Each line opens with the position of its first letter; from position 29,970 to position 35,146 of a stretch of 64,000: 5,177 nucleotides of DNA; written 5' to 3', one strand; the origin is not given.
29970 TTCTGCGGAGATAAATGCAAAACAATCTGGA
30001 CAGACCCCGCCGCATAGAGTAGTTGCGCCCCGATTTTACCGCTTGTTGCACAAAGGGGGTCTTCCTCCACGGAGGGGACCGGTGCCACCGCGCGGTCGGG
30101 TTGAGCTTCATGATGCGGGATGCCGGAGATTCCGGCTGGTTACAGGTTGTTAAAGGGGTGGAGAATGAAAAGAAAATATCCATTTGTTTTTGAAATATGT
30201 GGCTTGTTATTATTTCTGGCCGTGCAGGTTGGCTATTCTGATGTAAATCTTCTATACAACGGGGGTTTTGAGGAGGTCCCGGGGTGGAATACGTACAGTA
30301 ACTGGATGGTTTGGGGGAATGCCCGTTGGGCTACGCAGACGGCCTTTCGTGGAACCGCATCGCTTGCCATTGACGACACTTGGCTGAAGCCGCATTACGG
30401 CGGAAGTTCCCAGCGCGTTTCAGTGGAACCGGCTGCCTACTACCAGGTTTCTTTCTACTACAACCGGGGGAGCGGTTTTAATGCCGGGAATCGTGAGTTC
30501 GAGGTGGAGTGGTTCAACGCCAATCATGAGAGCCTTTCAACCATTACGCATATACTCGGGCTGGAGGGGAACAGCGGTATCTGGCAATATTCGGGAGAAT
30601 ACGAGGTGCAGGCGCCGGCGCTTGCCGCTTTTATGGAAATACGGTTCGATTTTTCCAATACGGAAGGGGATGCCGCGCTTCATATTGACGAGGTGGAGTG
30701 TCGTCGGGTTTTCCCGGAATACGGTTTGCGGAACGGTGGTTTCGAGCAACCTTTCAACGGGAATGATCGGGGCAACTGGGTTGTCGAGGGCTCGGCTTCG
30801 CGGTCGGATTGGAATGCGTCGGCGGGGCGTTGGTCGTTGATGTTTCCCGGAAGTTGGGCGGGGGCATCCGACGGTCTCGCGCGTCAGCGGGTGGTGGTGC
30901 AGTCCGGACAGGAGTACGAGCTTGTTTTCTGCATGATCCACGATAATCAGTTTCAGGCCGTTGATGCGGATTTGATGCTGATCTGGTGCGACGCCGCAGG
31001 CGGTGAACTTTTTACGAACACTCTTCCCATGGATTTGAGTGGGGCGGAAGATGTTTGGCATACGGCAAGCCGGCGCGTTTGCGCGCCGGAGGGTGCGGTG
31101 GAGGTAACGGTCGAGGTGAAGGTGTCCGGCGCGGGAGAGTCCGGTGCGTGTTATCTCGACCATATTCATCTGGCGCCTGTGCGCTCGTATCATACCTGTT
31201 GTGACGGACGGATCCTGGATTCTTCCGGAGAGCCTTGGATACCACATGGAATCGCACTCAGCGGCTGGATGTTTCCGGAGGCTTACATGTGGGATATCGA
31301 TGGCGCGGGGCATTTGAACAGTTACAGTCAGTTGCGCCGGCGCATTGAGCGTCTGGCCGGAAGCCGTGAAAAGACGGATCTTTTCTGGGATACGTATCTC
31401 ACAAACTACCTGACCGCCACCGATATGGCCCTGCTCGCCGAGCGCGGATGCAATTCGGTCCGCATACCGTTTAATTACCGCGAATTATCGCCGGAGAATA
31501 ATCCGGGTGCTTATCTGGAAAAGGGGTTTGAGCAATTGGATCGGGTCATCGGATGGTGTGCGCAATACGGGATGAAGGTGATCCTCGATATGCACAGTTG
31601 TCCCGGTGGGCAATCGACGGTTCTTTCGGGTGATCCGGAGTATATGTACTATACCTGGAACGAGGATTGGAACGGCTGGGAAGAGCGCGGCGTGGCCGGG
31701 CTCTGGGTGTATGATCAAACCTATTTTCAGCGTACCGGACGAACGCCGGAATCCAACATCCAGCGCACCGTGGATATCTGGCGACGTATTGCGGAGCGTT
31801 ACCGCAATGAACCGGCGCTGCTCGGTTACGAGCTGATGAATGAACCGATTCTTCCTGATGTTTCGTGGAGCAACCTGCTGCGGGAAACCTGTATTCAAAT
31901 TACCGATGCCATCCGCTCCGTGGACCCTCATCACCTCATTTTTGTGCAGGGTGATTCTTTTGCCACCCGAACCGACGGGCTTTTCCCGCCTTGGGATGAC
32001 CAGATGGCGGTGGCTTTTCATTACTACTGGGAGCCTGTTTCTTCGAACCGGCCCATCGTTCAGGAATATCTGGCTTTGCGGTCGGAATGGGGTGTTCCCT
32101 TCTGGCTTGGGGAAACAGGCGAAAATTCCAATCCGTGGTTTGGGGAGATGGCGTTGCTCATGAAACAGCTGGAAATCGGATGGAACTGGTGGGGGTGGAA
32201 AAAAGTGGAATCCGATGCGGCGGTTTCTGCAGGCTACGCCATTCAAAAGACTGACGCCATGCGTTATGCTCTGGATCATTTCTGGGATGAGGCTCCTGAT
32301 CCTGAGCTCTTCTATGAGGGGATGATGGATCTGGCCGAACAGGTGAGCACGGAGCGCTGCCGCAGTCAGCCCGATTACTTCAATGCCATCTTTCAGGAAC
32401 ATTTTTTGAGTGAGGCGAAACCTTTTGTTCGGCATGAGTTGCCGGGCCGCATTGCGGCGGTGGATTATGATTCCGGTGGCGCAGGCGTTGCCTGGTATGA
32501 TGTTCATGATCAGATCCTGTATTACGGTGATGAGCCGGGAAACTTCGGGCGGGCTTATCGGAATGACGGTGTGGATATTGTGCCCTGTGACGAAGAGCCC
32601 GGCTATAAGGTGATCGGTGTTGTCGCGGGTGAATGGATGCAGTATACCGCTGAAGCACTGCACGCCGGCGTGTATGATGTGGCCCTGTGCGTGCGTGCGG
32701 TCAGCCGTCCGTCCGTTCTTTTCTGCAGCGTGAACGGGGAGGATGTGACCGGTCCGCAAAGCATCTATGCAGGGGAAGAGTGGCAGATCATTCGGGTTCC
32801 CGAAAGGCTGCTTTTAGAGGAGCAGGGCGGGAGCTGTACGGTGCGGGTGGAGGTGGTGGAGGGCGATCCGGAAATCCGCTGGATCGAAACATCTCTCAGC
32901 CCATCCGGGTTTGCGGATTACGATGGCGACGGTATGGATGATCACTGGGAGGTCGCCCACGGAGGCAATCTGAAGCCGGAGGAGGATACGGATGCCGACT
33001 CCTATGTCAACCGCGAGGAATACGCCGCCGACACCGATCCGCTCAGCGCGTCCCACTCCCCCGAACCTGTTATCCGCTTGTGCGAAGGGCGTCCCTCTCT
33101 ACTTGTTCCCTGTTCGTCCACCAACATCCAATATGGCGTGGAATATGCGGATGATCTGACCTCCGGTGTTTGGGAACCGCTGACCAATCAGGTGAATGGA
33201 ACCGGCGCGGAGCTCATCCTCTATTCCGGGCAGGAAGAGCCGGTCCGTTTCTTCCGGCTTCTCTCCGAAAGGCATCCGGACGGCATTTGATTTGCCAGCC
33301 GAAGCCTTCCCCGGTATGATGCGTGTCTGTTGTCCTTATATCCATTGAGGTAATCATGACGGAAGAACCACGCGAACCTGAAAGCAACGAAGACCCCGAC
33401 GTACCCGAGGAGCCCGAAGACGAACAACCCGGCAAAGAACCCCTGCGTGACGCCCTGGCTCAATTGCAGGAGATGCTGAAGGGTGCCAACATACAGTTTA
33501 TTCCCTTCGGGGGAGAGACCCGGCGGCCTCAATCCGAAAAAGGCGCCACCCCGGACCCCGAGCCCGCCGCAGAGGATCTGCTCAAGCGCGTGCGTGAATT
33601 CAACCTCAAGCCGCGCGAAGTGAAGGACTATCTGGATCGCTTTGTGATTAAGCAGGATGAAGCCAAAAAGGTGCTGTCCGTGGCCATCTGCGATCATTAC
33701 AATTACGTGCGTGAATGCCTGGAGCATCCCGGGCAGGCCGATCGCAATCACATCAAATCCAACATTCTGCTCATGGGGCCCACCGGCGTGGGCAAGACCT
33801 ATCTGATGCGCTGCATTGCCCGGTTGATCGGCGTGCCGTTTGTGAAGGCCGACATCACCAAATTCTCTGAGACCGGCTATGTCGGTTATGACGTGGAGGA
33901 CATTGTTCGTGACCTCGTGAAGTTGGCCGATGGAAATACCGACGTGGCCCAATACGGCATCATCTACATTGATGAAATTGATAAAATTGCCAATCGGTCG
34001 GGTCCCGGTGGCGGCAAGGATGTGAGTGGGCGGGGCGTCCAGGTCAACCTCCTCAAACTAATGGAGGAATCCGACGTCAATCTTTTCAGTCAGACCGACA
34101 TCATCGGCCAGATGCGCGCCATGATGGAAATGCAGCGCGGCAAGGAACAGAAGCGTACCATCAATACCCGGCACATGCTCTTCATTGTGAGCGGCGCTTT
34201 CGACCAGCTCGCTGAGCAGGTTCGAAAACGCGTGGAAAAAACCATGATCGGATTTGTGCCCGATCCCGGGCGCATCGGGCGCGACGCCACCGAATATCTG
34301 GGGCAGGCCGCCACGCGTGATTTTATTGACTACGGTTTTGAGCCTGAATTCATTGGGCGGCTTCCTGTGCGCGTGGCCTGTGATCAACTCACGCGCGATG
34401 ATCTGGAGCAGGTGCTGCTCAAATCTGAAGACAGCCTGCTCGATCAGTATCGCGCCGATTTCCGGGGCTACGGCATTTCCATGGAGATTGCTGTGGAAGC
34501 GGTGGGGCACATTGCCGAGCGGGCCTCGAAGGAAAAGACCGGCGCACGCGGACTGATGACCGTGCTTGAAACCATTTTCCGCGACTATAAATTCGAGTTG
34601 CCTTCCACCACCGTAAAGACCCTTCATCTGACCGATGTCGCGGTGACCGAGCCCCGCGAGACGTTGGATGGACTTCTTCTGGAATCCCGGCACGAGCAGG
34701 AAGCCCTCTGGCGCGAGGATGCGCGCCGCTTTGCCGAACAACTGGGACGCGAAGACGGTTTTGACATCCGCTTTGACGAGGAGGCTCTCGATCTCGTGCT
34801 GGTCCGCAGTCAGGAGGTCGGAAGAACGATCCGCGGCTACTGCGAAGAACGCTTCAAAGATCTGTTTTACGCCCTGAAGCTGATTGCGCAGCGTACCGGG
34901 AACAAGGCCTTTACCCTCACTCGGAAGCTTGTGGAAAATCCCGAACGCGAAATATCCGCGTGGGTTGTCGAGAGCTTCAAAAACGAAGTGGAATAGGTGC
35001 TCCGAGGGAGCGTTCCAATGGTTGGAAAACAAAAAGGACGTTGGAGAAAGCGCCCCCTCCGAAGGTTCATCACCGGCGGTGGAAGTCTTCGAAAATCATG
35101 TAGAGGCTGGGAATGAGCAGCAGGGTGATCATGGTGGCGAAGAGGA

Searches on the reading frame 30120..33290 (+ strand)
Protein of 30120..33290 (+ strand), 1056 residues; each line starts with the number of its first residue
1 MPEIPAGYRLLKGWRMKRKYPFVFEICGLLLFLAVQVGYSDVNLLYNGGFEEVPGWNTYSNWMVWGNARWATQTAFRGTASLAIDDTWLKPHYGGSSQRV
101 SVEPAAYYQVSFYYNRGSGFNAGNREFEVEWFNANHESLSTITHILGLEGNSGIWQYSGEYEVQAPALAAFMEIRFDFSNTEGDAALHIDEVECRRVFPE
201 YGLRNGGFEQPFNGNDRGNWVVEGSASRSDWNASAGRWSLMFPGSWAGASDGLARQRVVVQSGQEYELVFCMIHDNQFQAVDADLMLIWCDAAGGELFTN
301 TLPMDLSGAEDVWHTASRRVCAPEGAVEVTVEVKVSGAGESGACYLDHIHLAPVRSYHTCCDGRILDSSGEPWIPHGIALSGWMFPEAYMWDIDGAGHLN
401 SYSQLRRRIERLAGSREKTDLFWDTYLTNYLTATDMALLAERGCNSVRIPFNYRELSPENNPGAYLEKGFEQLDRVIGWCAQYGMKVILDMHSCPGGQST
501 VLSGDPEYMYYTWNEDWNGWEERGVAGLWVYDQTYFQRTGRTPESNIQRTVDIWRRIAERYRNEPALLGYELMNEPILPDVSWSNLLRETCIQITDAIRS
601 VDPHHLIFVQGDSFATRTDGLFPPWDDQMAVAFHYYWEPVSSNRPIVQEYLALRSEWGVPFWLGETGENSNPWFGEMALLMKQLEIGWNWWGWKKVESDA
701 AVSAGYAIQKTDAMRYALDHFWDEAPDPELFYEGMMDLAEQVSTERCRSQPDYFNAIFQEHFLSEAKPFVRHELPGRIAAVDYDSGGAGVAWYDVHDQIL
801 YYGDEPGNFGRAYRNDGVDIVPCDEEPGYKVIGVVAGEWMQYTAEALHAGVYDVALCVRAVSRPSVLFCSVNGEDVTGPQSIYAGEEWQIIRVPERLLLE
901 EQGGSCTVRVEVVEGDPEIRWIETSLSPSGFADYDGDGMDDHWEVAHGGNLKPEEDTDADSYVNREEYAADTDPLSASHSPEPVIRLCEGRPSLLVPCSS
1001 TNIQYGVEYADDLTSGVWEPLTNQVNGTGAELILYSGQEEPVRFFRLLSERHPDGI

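Call 10: search_protein_families(library=pfam, proteins=[window:30120-33290:+], max_evalue=0.01)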
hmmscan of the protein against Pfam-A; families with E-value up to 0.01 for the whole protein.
window:30120-33290:+ (1056 aa): 3 families
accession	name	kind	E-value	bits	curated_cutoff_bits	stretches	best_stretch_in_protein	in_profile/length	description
PF00150.24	Cellulase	-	6e-34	118.2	23.5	1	427-694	18-269/272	Cellulase (glycosyl hydrolase family 5)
PF18099.7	CBM_35_2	-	1.5e-06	28.6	23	1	814-922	1-110/112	Carbohydrate binding module (family 35)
PF02449.21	Glyco_hydro_42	-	0.0012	18.7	21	1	432-576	12-138/376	Beta-galactosidase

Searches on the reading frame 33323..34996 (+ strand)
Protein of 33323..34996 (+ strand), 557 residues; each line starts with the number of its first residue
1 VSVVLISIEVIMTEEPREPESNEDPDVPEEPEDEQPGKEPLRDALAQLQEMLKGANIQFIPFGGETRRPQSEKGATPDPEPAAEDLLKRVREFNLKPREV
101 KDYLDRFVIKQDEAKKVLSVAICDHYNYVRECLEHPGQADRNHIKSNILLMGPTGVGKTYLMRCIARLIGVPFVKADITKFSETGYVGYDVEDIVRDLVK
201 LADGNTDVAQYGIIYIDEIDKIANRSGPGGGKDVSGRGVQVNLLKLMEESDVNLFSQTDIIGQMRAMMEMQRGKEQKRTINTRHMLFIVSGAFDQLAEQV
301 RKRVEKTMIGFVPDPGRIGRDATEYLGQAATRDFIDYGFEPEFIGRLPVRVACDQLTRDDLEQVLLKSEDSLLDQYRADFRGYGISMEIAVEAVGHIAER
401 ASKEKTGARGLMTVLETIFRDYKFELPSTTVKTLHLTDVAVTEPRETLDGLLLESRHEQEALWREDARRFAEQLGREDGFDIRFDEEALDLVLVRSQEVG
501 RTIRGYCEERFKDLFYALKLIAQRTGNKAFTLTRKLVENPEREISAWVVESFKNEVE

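Call 10: search_protein_families(library=pfam, proteins=[window:33323-34996:+], max_evalue=0.01)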
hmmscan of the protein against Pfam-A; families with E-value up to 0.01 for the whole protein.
window:33323-34996:+ (557 aa): 12 families
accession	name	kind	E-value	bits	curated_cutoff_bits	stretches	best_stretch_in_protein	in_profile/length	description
PF07724.20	AAA_2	-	3.4e-27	96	27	1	145-349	3-165/166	AAA domain (Cdc48 subfamily)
PF00004.35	AAA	-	3.8e-16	60.1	21.2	1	148-306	1-125/131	ATPase family associated with various cellular activities (AAA)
PF00493.29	MCM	-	2.4e-06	27.2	23.3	1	143-224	55-135/224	MCM P-loop domain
PF10431.15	ClpB_D2-small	-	2.6e-06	27.8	21.9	1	356-417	1-58/81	C-terminal, D2-small domain, of ClpB protein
PF13191.12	AAA_16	-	1.2e-05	26.4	32.6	1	143-175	22-57/167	AAA ATPase domain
PF07728.20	AAA_5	-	0.00028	21.4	22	1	147-223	1-79/139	AAA domain (dynein-related subfamily)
PF13401.12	AAA_22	-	0.00078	20.2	27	1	145-182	5-45/130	AAA domain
PF05496.18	RuvB_N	-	0.0034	17.6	27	0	140-223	28-97/159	Holliday junction DNA helicase RuvB P-loop domain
PF01695.23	IstB_IS21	-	0.0063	16.5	24.1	0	145-166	92-113/238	IstB-like ATP binding protein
PF00158.32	Sigma54_activat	-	0.0068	16.6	20.2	0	143-223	20-106/168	Sigma-54 interaction domain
PF13173.12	AAA_14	-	0.0073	16.8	27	0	147-223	4-75/129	AAA domain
PF20030.5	bpMoxR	-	0.0073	15.8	27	0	146-209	32-90/205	MoxR domain in the MoxR-vWA-beta-propeller ternary systems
